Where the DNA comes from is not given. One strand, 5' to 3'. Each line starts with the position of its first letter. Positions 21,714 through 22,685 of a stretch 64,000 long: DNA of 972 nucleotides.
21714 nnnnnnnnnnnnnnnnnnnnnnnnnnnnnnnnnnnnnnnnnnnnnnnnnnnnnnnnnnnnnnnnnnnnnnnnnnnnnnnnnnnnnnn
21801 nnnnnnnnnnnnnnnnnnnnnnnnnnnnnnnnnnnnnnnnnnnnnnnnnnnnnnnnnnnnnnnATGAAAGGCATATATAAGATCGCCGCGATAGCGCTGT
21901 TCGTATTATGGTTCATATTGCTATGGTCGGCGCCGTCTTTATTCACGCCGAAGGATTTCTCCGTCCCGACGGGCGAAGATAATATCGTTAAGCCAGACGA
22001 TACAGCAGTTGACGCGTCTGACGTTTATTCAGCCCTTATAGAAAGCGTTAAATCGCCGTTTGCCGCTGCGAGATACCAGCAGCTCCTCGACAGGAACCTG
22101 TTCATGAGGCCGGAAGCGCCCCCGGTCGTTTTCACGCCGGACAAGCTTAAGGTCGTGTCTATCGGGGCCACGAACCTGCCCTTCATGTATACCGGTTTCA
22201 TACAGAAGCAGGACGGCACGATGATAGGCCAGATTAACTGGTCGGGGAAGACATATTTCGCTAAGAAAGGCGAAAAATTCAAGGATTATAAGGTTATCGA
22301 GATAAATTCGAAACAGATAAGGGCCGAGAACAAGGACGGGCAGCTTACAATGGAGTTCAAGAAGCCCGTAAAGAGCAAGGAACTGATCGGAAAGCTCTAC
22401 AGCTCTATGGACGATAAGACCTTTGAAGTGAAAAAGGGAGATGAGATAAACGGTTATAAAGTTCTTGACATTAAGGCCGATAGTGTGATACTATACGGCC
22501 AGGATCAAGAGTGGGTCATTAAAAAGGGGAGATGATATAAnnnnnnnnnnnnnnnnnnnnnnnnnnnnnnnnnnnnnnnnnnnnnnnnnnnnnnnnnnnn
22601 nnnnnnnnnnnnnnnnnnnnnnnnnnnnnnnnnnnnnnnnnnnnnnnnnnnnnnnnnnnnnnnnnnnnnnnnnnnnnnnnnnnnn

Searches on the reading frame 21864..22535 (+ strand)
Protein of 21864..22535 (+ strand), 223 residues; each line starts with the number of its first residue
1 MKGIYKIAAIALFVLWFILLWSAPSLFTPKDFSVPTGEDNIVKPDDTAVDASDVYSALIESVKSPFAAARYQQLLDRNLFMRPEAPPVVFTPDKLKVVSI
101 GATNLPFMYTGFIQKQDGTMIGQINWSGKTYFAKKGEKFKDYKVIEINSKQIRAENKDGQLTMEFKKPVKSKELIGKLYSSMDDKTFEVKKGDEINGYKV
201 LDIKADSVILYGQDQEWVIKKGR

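Call 4: search_protein_families(library=pfam, proteins=[window:21864-22535:+], max_evalue=0.1)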
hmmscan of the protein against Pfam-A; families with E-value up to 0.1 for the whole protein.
window:21864-22535:+ (223 aa): 0 families

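Call 5: search_protein_families(library=ncbifam, proteins=[window:21864-22535:+], max_evalue=0.1)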
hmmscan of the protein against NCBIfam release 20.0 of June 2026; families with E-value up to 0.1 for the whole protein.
window:21864-22535:+ (223 aa): 3 families
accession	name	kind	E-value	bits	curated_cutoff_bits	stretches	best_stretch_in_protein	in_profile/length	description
TIGR03021.1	pilP_fam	equivalog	0.0011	20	34.65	0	185-210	91-118/119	type IV pilus biogenesis protein PilP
NF041515.1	GspC_delta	equivalog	0.0098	15.7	150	0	184-215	126-157/311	type II secretion system protein GspC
NF033885.1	conj_TraP_IncI1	equivalog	0.015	15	135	0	6-38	19-48/217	conjugal transfer protein TraP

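Call 83: search_solved_structures(query=window:21864-22535:+, max_evalue=1)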
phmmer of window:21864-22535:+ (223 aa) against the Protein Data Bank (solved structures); distinct sequences matched with E-value up to 1: 4.
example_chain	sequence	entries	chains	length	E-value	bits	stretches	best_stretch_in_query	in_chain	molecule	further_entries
8q6w_A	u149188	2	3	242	0.8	12.6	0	115-207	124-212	mOrange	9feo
9ld5_A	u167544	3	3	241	0.8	12.6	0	115-207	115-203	mOrange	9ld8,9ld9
4q7r_A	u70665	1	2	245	0.83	12.5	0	115-207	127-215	LSSmOrange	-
1ee1_A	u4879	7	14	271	0.97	12.3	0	72-207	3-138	NH(3)-DEPENDENT NAD(+) SYNTHETASE | NAD SYNTHETASE | PROTEIN (NAD SYNTHETASE)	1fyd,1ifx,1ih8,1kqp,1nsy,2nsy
